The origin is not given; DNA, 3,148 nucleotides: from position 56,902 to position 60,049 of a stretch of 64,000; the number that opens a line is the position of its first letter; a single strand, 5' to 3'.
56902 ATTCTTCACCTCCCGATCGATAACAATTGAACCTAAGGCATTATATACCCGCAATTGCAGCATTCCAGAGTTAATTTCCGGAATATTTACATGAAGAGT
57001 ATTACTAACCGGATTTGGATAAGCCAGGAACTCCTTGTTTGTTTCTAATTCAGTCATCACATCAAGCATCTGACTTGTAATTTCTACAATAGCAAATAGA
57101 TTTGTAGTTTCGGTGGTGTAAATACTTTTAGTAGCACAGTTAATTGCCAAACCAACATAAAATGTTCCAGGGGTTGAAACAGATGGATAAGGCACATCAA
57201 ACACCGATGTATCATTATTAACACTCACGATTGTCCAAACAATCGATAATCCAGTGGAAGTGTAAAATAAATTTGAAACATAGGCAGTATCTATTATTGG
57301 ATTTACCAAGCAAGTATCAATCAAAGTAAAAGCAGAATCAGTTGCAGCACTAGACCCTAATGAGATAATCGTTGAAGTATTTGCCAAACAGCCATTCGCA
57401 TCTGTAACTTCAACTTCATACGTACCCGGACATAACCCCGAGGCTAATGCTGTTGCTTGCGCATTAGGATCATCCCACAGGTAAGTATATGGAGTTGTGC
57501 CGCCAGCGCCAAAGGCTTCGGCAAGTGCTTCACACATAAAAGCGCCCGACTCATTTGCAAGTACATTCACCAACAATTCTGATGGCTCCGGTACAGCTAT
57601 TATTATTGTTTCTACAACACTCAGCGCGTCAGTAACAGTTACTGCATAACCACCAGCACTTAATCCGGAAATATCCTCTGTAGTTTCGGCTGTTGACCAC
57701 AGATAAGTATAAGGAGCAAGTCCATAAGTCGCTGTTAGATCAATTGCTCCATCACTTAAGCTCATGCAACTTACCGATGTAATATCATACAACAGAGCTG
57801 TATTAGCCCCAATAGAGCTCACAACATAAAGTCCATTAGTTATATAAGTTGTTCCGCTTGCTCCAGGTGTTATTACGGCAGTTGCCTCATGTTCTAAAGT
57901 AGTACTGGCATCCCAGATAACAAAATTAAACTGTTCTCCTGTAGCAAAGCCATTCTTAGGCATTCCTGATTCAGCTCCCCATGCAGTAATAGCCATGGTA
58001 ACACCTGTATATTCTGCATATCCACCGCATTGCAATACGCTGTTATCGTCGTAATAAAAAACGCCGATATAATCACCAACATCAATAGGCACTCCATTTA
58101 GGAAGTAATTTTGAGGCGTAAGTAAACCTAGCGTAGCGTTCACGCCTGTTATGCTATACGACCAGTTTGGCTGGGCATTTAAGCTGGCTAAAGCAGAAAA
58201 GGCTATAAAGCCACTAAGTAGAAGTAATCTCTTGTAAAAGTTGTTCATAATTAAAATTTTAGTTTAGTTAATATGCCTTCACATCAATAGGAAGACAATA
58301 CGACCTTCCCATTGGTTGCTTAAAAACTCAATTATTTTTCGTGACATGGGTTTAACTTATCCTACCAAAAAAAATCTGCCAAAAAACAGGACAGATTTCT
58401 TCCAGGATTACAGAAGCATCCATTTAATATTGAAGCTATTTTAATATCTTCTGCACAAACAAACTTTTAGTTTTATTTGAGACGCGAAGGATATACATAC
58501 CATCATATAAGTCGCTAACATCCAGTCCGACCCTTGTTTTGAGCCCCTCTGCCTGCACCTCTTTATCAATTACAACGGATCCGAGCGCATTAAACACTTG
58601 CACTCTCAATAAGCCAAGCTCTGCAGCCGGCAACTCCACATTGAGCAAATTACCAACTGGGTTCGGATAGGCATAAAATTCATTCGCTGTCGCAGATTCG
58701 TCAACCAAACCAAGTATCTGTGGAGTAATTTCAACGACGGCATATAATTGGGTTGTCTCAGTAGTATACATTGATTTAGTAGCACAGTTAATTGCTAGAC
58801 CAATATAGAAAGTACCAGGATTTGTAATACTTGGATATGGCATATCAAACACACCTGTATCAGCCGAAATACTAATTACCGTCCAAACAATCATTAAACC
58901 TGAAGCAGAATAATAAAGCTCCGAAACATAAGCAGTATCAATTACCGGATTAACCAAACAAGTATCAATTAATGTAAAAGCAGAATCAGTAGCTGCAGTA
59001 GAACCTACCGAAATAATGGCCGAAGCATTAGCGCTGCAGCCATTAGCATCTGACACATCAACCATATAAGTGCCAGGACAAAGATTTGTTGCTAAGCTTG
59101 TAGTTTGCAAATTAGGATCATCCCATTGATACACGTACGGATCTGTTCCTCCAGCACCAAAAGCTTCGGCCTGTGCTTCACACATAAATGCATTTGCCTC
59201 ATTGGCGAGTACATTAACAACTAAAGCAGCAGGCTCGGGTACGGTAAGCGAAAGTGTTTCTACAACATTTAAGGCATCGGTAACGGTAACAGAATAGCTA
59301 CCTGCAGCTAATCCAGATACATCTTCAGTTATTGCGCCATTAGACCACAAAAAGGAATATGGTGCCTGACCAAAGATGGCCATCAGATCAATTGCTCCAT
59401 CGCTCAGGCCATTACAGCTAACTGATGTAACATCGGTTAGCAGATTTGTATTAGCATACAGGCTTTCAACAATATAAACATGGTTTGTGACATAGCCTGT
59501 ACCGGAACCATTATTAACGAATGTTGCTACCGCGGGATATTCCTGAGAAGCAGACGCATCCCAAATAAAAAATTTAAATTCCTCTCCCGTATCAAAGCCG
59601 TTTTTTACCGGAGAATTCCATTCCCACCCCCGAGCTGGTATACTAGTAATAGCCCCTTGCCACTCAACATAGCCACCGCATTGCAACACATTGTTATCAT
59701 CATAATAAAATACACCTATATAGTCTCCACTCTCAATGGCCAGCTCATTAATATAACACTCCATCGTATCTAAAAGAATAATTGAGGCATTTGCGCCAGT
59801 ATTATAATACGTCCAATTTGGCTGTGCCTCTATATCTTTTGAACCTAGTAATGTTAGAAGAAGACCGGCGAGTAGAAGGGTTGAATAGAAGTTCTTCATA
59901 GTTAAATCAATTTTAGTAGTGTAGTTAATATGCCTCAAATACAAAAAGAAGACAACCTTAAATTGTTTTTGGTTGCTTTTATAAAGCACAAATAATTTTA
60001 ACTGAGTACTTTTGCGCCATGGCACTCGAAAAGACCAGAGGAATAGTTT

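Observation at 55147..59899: Tandem triplication of a T9SS cargo gene with independent terminators: a diversifying surface-protein family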

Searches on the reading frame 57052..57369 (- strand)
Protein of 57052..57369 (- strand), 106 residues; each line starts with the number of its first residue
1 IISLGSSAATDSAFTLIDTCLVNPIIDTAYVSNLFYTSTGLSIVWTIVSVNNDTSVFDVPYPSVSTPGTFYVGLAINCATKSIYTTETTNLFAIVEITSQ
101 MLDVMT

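Call 27: search_solved_structures(query=A3, max_evalue=10)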
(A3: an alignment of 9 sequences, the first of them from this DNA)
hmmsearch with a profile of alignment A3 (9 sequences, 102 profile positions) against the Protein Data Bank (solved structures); distinct sequences matched with E-value up to 10: 7.
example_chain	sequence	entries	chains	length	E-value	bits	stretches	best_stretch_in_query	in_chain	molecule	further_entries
5ldf_A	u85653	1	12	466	0.34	14.2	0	38-91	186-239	Glutamine synthetase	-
1f1h_A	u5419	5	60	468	0.35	14.2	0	38-91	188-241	PROTEIN (GLUTAMINE SYNTHETASE) | GLUTAMINE SYNTHETASE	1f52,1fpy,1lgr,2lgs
2gls_A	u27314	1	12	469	0.35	14.1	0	38-91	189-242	GLUTAMINE SYNTHETASE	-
7w85_A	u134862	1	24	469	0.43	13.8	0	38-91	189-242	Glutamine synthetase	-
8v1y_A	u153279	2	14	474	0.45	13.8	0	38-91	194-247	Glutamine synthetase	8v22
8pvg_A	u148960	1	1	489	0.48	13.7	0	38-91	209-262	Glutamine synthetase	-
8hkx_AS3P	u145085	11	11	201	1.9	11.8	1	63-92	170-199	30S ribosomal protein S3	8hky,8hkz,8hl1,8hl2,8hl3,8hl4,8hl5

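Call 35: predict_structure(alignment_id=A3)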
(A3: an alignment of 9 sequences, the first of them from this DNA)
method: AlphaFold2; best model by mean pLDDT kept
length: 106 residues; sequences in the alignment: 9
mean_pLDDT: 64.8   pTM: 0.60
mean pLDDT of the five models: 64.8, 64.2, 61.4, 60.2, 56.2
residues with pLDDT >= 90: 0; 70-90: 51; 50-70: 31; < 50: 24
segments of 3 or more residues with pLDDT < 50: 4-7, 17-24, 80-86
pLDDT, mean of each block of 10 residues (from residue 1): 49 50 58 79 80 80 79 64 46 67 59
secondary structure, 60 per line:
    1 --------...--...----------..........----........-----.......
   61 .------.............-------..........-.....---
elements in order: E14-16 E27-36 E41-48 E54-61 E68-77 E88-97 H99-103

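Call 49: find_related_loci(query=A3, collection=genome_contigs, flank=8000)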
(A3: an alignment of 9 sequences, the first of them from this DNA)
Query A3 (106 aa) in genome_contigs; peptide patterns used: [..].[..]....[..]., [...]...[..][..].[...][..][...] (x = any residue, [..] = any of these).
45 stretches matched a pattern; 3 encode a relative of the query (tblastn E <= 1e-3); 3 distinct loci.
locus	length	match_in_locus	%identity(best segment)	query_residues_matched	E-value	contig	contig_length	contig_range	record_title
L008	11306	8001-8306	50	1-106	2e-26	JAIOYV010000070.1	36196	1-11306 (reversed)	MAG: Bacteroidales bacterium isolate Tobar12.5m-G22 Tobar12-5m-C817, whole genome shotgun sequence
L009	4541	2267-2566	44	1-104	6e-21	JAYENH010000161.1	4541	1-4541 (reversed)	MAG: Bacteroidota bacterium isolate MAG060 MAG060_161, whole genome shotgun sequence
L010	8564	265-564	43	1-104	9e-21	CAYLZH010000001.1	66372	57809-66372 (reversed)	MAG TPA_asm: uncultured Bacteroidales bacterium isolate SRP167671_co1_154 genome assembly, contig: NODE_439_length_66372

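Call 56: search_protein_families(library=pfam, alignment_id=A3, max_evalue=10)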
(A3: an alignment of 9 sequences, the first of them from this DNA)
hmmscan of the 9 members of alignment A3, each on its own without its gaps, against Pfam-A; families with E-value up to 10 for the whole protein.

A. member 1, seq(106 aa): 0 families

B. families by the number of members that match (of 9 scanned): 3 families
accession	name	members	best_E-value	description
PF16302.10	DUF4944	3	0.035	Domain of unknown function (DUF4944)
PF14905.12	OMP_b-brl_3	2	0.046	Outer membrane protein beta-barrel family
PF03287.19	Pox_C7_F8A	1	0.086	Poxvirus C7/F8A protein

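Call 74: find_related_loci(query=A3, collection=metagenome_contigs, flank=6000)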
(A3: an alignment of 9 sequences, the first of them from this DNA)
Query A3 (106 aa) in metagenome_contigs; peptide patterns used: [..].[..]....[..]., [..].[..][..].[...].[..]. (x = any residue, [..] = any of these).
172 stretches matched a pattern; 3 encode a relative of the query (tblastn E <= 1e-3); 3 distinct loci.
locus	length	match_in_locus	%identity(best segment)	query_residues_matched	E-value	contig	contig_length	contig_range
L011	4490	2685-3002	99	1-106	2e-66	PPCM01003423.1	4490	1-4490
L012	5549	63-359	58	1-102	2e-36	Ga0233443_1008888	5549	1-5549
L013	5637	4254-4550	55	1-102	2e-27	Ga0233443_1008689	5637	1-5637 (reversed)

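Call 82: find_homologous_proteins(query=A3, max_evalue=0.001)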
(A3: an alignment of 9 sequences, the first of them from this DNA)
Query A3 (9 sequences): 452 candidates shared short words with the query, none scored E <= 0.001.

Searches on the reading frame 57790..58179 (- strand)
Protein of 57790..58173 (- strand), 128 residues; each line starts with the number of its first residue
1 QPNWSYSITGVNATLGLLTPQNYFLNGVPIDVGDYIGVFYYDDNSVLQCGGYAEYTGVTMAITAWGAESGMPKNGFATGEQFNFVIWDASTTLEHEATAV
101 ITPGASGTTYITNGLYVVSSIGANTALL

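Call 20: find_homologous_proteins(query=window:57790-58173:-, max_evalue=0.001)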
Query seq(128 aa): 8 candidates shared short words with the query, none scored E <= 0.001.

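Call 26: search_solved_structures(query=A2, max_evalue=10)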
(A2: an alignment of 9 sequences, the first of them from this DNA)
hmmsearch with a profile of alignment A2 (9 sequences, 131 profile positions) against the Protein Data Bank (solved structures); distinct sequences matched with E-value up to 10: 4.
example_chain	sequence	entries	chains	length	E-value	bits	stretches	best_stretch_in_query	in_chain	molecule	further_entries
1w61_A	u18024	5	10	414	0.94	12.6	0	29-64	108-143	B-CELL MITOGEN | Proline racemase A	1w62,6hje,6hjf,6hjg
4g3w_A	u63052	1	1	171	1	12.5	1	55-95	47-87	Transcriptional regulator nlh1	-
4g3k_A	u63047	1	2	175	1.1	12.5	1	54-94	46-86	Transcriptional regulator nlh1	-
2jmz_A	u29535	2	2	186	1.7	11.8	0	13-43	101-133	Hypothetical protein MJ0781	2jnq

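Call 33: predict_structure(alignment_id=A2)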
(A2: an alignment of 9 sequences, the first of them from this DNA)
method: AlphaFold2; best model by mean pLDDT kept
length: 130 residues; sequences in the alignment: 9
mean_pLDDT: 90.4   pTM: 0.84
mean pLDDT of the five models: 90.4, 88.7, 88.4, 84.7, 74.1
residues with pLDDT >= 90: 100; 70-90: 24; 50-70: 5; < 50: 1
segments of 3 or more residues with pLDDT < 50: none
pLDDT, mean of each block of 10 residues (from residue 1): 87 93 88 94 94 95 94 88 95 93 82 93 79
secondary structure, 60 per line:
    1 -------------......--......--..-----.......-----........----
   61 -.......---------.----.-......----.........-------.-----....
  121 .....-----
elements in order: E14-19 E25-27 E37-43 E49-56 E62-68 E85-90 E95-103 E117-125

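Call 55: search_protein_families(library=pfam, alignment_id=A2, max_evalue=10)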
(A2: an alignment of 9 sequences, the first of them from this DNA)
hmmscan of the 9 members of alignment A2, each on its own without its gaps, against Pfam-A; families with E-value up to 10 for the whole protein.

A. member 1, seq(130 aa): 0 families

B. families by the number of members that match (of 9 scanned): 2 families
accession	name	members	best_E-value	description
PF13540.12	RCC1_2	1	0.014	Regulator of chromosome condensation (RCC1) repeat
PF10494.15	Stk19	1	0.24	Inactive serine-threonine protein kinase 19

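Call 69: fold_search(model_id=the predicted structure, library=pdb)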
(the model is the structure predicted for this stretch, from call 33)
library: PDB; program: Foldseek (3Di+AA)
matches with E <= 10: 1756; with E <= 0.001: 0
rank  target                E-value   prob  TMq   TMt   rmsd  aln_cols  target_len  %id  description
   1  3bt0_A                9.7e-03  0.80  0.32  0.34  10.8       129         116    9  Crystal structure of transthyretin variant V20S (released 2008-11-11)
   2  1tsh_A                1.2e-02  0.82  0.34  0.35  10.8       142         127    9  TERTIARY STRUCTURES OF THREE AMYLOIDOGENIC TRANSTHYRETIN VARIANTS AND IMPLICATIONS FOR AMYLOID FIBRIL FORMATION (released 1997-04-21)
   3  9h7p_B                1.4e-02  0.80  0.32  0.36  11.0       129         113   11  Human Transthyretin S52P Mutant in Complex with 4-(1H-pyrazol-4-yl)quinoline (released 2025-03-12)
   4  5ezp_E                1.9e-02  0.72  0.33  0.35  12.8       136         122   12  Human transthyretin (TTR) complexed with 4-hydroxy-chalcone (released 2016-01-27)
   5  1ttb_A                2.0e-02  0.77  0.34  0.35   9.6       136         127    9  THE X-RAY CRYSTAL STRUCTURE REFINEMENTS OF NORMAL HUMAN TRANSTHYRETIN AND THE AMYLOIDOGENIC VAL30MET VARIANT TO 1.7 AN (released 1993-10-31)
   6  3djt_A                2.0e-02  0.66  0.31  0.34  11.3       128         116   12  Crystal structure of transthyretin variant V30M at acidic pH (released 2009-07-14)
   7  2trh_A                2.1e-02  0.84  0.38  0.39  10.4       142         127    9  TERTIARY STRUCTURES OF THREE AMYLOIDOGENIC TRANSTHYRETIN VARIANTS AND IMPLICATIONS FOR AMYLOID FIBRIL FORMATION (released 1997-04-21)
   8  5h0v_D                2.5e-02  0.66  0.32  0.35  11.2       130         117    9  Crystal structure of H88A mutated human transthyretin (released 2017-06-14)
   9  1z7j_B                2.8e-02  0.63  0.32  0.35  10.9       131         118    8  Human transthyretin (also called prealbumin) complex with 3, 3',5,5'-tetraiodothyroacetic acid (t4ac) (released 2005-06-07)
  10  3gs4_B                2.8e-02  0.60  0.32  0.35  11.0       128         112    8  Human transthyretin (TTR) complexed with 3-(9H-fluoren-9-ylideneaminooxy)propanoic acid (inhibitor 15) (released 2009-07-28)
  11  1etb_1                3.0e-02  0.72  0.34  0.36   9.5       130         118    9  THE X-RAY CRYSTAL STRUCTURE REFINEMENTS OF NORMAL HUMAN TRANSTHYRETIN AND THE AMYLOIDOGENIC VAL 30-->MET VARIANT TO 1. (released 1995-01-26)
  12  8e6k_E                3.0e-02  0.30  0.25  0.26  14.9       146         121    8  2H08 Fab in complex with influenza virus neuraminidase from A/Brevig Mission/1/1918 (H1N1) (released 2023-08-09)
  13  3u2i_A                3.2e-02  0.66  0.33  0.36  10.9       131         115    8  X-ray crystal structure of human Transthyretin at room temperature (released 2012-02-22)
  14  2b9a_A                3.2e-02  0.60  0.32  0.37  10.8       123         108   10  Human transthyretin (TTR) complexed with diflunisal analogues- TTR.3',5'-difluorobiphenyl-4-carboxylic acid (released 2005-10-25)
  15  2roy_A                3.3e-02  0.66  0.33  0.35  10.9       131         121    8  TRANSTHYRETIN (ALSO CALLED PREALBUMIN) COMPLEX WITH 3',5'-DINITRO-N-ACETYL-L-THYRONINE (released 1997-04-21)
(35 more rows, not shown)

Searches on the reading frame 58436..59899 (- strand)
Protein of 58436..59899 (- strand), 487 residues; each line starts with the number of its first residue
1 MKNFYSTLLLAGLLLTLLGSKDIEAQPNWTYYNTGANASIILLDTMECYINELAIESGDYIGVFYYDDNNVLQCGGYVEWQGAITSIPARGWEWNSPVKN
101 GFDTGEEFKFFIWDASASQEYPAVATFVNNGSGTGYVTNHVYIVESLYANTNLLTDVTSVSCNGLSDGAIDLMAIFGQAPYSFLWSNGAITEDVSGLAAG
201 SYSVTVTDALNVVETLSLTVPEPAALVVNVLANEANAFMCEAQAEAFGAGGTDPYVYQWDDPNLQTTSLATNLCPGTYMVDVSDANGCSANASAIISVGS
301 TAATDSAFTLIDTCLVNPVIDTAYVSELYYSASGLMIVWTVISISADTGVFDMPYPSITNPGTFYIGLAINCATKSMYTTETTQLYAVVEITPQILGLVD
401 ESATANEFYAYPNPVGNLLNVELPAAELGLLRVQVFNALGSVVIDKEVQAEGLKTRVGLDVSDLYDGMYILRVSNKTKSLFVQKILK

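Call 4: search_protein_families(library=pfam, proteins=[window:58436-59899:-], max_evalue=1)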
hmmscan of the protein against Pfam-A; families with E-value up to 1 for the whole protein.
window:58436-59899:- (487 aa): 3 families
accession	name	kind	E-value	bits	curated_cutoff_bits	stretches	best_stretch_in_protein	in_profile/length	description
PF18962.6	Por_Secre_tail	-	1.4e-14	54.5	27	1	411-485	2-73/75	Secretion system C-terminal sorting domain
PF13573.12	SprB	-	7.6e-13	48.3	28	2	155-189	2-36/37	SprB repeat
PF17957.7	Big_7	-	0.014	16.5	24.1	0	173-206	44-70/70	Bacterial Ig domain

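Call 5: search_protein_families(library=ncbifam, proteins=[window:58436-59899:-], max_evalue=1)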
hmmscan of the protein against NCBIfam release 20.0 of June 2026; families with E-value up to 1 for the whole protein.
window:58436-59899:- (487 aa): 3 families
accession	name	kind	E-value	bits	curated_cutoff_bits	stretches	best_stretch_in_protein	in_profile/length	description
TIGR04183.1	Por_Secre_tail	domain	1.9e-14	53.3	23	1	411-487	2-71/72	T9SS type A sorting domain-containing protein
NF038113.1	T9SSA_dep_M36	equivalog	7e-09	34.4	885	1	398-486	783-867/869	T9SS-dependent M36 family metallopeptidase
NF052323.1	T9SSA_dep_M6i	equivalog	1.3e-06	26.7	600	1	405-487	955-1038/1043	T9SS-dependent M6-like inactivated metalloprotease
